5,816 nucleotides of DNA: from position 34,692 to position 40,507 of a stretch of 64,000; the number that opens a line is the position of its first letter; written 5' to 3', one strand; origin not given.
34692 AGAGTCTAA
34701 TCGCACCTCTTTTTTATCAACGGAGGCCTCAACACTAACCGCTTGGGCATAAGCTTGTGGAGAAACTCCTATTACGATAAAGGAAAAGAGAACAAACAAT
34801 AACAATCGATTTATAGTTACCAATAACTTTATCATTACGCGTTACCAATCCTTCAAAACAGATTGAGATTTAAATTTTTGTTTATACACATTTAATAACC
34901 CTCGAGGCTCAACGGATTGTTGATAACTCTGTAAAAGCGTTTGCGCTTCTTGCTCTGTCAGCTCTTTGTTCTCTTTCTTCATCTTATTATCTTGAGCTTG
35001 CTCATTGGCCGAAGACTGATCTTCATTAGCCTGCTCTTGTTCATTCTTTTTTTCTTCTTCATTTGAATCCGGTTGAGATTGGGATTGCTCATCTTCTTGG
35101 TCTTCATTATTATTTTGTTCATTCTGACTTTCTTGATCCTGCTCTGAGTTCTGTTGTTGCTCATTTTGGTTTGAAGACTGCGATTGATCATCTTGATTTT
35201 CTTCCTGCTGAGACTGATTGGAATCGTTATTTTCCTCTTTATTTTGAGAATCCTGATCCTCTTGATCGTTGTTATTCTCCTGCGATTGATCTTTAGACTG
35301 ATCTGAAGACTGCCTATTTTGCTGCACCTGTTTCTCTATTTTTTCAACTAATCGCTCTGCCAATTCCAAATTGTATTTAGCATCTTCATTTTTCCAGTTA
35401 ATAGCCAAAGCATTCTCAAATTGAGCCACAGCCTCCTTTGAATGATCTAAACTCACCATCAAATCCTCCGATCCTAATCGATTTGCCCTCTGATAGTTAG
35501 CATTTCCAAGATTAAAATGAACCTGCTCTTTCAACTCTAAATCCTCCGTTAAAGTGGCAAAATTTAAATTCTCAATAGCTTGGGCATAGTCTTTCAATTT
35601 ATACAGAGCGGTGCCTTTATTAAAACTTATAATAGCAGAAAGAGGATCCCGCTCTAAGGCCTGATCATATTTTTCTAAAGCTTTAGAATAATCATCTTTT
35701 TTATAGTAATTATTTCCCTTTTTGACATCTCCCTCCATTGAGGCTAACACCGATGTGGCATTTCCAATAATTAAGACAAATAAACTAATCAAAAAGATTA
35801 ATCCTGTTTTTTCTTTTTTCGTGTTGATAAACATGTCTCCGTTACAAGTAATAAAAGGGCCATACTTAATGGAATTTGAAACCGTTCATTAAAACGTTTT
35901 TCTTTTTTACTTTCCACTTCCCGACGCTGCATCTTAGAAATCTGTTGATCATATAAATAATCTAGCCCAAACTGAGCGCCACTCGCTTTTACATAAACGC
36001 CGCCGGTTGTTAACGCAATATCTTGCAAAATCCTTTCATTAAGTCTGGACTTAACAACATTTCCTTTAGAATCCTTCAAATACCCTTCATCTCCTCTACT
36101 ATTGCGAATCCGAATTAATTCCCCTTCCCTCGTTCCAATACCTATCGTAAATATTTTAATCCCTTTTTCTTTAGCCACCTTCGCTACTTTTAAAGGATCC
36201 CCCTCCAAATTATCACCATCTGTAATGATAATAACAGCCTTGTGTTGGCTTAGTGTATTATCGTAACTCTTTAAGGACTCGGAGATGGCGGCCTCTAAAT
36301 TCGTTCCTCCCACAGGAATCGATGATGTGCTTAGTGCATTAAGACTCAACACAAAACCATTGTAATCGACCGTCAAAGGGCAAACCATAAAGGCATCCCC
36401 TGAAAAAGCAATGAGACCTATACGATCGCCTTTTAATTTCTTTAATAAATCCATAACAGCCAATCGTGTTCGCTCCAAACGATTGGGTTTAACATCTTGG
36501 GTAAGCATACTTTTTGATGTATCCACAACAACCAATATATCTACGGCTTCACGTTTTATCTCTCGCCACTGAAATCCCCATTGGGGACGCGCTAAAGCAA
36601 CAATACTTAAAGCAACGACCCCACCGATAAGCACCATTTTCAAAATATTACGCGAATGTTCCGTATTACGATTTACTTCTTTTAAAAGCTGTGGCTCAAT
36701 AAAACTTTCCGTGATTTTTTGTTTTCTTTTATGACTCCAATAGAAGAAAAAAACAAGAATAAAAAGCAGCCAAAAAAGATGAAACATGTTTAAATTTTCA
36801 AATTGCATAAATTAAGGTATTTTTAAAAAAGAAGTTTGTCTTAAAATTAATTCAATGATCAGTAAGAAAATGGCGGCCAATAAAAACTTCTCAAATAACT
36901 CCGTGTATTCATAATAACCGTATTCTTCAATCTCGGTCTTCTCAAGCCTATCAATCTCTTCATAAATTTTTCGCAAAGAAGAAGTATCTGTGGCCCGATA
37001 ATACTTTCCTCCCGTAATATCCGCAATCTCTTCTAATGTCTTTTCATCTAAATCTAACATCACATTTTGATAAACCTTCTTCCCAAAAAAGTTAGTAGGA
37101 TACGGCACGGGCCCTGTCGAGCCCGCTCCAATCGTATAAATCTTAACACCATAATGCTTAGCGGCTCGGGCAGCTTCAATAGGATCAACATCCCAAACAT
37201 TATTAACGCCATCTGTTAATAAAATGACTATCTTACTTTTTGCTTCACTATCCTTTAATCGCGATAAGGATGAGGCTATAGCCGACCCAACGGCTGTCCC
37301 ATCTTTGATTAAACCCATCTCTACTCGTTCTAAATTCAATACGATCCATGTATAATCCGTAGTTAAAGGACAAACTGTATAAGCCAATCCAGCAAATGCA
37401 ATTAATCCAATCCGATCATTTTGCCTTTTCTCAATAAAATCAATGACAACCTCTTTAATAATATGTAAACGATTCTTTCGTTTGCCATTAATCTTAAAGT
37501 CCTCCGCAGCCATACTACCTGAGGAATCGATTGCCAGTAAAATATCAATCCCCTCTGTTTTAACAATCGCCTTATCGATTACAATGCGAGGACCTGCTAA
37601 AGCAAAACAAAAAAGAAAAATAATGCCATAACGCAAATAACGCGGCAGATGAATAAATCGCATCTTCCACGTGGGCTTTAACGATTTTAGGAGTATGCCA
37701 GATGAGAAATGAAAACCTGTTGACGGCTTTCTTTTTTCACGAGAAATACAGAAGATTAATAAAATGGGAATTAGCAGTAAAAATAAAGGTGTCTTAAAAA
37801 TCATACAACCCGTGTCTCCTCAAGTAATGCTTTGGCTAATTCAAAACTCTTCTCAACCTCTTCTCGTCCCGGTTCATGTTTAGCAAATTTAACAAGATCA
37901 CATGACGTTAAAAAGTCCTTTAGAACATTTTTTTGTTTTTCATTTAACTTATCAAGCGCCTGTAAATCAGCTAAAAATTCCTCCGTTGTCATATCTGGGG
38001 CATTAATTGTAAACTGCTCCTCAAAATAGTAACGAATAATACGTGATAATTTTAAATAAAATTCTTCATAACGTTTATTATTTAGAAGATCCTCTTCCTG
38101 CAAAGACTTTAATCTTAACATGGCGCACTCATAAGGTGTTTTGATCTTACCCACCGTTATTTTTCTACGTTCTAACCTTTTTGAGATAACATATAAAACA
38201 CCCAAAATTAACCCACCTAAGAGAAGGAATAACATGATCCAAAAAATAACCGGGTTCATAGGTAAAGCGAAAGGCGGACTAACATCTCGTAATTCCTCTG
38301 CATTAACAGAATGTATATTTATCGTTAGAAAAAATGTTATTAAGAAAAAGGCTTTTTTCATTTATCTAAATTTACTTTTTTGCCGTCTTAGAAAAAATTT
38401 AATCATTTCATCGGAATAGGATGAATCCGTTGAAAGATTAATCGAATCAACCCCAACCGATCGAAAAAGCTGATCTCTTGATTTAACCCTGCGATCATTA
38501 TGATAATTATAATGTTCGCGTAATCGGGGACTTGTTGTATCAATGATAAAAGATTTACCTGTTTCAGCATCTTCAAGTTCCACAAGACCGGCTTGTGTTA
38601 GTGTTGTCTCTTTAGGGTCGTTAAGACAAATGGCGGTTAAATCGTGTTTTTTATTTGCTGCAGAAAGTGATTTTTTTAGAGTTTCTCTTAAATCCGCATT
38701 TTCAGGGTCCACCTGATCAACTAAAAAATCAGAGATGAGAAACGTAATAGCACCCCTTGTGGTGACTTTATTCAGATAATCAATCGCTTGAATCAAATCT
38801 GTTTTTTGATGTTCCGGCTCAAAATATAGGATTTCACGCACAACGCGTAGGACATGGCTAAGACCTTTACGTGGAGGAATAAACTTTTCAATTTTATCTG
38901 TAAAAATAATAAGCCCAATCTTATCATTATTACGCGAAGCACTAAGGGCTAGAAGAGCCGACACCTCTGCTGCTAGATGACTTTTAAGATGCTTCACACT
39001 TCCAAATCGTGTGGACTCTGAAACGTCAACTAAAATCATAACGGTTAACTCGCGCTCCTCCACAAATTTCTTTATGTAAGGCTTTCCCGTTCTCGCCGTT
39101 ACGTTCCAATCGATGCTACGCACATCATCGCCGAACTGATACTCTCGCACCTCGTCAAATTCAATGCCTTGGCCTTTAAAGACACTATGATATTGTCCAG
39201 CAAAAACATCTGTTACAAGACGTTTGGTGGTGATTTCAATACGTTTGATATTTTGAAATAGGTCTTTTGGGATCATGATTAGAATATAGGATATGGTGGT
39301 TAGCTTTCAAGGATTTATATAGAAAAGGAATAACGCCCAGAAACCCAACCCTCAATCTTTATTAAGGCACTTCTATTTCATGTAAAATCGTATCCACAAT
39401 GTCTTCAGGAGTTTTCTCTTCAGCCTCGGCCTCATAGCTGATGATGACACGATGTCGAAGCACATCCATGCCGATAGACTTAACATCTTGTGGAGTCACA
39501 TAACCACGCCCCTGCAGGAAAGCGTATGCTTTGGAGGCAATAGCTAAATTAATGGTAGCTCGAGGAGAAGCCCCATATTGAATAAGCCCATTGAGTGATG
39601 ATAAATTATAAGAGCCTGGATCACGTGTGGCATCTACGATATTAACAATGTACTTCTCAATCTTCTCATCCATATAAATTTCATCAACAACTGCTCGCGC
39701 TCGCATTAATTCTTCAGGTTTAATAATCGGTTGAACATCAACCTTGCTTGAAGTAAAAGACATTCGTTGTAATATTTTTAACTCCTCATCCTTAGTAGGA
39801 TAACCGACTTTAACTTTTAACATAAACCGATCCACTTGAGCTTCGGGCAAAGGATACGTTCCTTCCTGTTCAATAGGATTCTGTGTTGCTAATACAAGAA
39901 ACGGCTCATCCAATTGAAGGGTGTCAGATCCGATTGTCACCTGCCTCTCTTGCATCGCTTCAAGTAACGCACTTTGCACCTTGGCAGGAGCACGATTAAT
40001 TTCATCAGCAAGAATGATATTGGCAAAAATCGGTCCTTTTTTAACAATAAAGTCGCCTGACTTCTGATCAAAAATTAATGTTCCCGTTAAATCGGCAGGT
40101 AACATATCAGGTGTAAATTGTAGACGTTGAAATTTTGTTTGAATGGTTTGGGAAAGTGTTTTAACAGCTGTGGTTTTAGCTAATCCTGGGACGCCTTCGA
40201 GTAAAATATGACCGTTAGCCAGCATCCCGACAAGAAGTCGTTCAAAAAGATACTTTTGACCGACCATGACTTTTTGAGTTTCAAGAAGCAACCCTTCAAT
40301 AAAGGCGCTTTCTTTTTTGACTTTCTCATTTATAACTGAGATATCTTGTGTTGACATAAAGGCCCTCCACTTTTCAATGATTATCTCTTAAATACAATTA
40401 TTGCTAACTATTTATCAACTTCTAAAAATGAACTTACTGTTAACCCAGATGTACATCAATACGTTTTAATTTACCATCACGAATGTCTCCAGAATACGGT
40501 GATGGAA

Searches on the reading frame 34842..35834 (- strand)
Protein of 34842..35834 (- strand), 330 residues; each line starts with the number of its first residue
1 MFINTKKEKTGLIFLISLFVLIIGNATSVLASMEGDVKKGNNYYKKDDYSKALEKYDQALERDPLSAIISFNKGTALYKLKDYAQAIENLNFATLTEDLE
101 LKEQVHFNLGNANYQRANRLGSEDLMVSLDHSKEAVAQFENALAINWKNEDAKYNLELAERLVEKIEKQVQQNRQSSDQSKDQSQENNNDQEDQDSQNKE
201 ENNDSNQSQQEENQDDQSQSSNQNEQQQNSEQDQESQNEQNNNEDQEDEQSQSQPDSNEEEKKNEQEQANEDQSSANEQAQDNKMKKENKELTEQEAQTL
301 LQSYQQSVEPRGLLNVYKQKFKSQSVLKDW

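Call 10: search_protein_families(library=pfam, proteins=[window:34842-35834:-], max_evalue=0.001)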
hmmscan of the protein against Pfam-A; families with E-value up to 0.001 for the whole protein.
window:34842-35834:- (330 aa): 9 families
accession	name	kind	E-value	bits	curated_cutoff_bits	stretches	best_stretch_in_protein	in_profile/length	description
PF07719.23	TPR_2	-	1.5e-11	43.9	27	1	39-64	7-32/34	Tetratricopeptide repeat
PF13432.12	TPR_16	-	1e-10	42.3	32.7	1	38-88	2-52/65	Tetratricopeptide repeat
PF13414.12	TPR_11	-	1.1e-09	38.3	26.8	1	40-80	1-41/42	TPR repeat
PF00515.34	TPR_1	-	3.1e-09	36.7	27.8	1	39-64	7-32/34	Tetratricopeptide repeat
PF14559.12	TPR_19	-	0.00011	22.8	25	1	46-88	4-46/68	Tetratricopeptide repeat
PF13424.12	TPR_12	-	0.00021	21.8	30.1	0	39-91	9-69/77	Tetratricopeptide repeat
PF13181.12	TPR_8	-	0.00024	21.4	25.7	0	38-64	6-32/34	Tetratricopeptide repeat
PF13428.12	TPR_14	-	0.0005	20.9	23.5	0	43-72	11-40/44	Tetratricopeptide repeat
PF13431.12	TPR_17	-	0.00065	20.2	24.4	1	56-88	2-34/34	Tetratricopeptide repeat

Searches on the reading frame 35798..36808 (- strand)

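Call 10: search_protein_families(library=pfam, proteins=[window:35798-36808:-], max_evalue=0.001)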
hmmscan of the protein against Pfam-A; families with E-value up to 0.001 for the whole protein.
window:35798-36808:- (336 aa): 4 families
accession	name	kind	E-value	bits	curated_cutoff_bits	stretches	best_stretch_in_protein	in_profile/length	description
PF13519.12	VWA_2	-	5.3e-19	69.3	27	1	91-198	1-106/107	von Willebrand factor type A domain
PF00092.34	VWA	-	6.4e-19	69.3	23.8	1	90-234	1-150/174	von Willebrand factor type A domain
PF07584.16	BatA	-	3.8e-06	27.7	25.9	1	1-75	1-77/77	Aerotolerance regulator N-terminal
PF05762.20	VWA_CoxE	-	0.00045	20.1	26.4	0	81-212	48-173/222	VWA domain containing CoxE-like protein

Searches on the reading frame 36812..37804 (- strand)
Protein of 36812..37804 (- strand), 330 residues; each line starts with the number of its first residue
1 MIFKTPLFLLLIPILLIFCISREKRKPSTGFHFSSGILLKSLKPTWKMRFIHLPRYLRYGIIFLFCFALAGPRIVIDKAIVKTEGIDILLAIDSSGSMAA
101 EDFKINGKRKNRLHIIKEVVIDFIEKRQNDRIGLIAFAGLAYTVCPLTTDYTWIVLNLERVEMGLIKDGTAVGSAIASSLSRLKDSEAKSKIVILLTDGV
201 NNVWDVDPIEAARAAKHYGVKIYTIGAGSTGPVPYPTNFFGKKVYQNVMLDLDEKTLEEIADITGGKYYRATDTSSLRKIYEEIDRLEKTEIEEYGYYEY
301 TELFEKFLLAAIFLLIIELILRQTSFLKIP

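Call 10: search_protein_families(library=pfam, proteins=[window:36812-37804:-], max_evalue=0.001)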
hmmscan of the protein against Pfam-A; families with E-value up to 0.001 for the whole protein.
window:36812-37804:- (330 aa): 5 families
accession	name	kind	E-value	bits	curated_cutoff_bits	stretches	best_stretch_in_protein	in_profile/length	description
PF00092.34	VWA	-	3.1e-22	80.1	23.8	1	87-282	1-173/174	von Willebrand factor type A domain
PF13519.12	VWA_2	-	7.5e-19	68.8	27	1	89-199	2-106/107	von Willebrand factor type A domain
PF01882.25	DUF58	-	1.9e-06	27.7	23.4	1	85-216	35-160/216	Protein of unknown function DUF58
PF07584.16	BatA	-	5.5e-05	24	25.9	1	1-72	1-77/77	Aerotolerance regulator N-terminal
PF06707.17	DUF1194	-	0.0006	19.5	27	0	89-225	7-152/206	Protein of unknown function (DUF1194)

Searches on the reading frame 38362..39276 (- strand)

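Call 10: search_protein_families(library=pfam, proteins=[window:38362-39276:-], max_evalue=0.001)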
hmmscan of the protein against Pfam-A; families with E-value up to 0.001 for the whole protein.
window:38362-39276:- (304 aa): 2 families
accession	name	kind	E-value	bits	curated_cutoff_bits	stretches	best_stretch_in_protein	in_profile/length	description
PF01882.25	DUF58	-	1.1e-76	257.3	23.4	1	42-260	1-210/216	Protein of unknown function DUF58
PF13519.12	VWA_2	-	6.5e-16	59.3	27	1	79-184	1-106/107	von Willebrand factor type A domain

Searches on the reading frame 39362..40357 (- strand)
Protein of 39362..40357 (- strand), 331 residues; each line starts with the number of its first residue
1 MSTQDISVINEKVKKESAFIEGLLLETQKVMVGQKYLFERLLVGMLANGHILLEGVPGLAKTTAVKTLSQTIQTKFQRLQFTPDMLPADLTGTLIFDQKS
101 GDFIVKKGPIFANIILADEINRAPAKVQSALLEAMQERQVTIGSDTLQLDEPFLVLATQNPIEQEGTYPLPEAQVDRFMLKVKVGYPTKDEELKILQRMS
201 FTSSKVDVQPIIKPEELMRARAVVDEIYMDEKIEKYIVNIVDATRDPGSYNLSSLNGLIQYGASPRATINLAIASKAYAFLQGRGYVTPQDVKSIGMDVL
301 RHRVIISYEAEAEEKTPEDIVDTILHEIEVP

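Call 10: search_protein_families(library=pfam, proteins=[window:39362-40357:-], max_evalue=0.001)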
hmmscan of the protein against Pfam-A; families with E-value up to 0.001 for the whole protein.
window:39362-40357:- (331 aa): 8 families
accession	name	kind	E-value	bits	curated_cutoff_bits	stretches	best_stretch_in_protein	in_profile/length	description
PF07726.17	AAA_3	-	1.3e-65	219.6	27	1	50-180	1-131/131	ATPase family associated with various cellular activities (AAA)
PF17863.7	AAA_lid_2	-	4.3e-21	74.9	22.7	1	259-324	9-74/74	AAA lid domain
PF20030.5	bpMoxR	-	2.3e-15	56.7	27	1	26-198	9-180/205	MoxR domain in the MoxR-vWA-beta-propeller ternary systems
PF07728.20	AAA_5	-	5.4e-15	56.1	22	1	50-178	1-139/139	AAA domain (dynein-related subfamily)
PF00493.29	MCM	-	2.8e-07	30.3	23.3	1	47-163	56-175/224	MCM P-loop domain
PF05496.18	RuvB_N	-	8.7e-05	22.8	27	1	48-142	33-115/159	Holliday junction DNA helicase RuvB P-loop domain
PF00158.32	Sigma54_activat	-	0.00025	21.2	20.2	1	48-164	22-147/168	Sigma-54 interaction domain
PF00004.35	AAA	-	0.00057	20.8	21.2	0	51-162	1-111/131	ATPase family associated with various cellular activities (AAA)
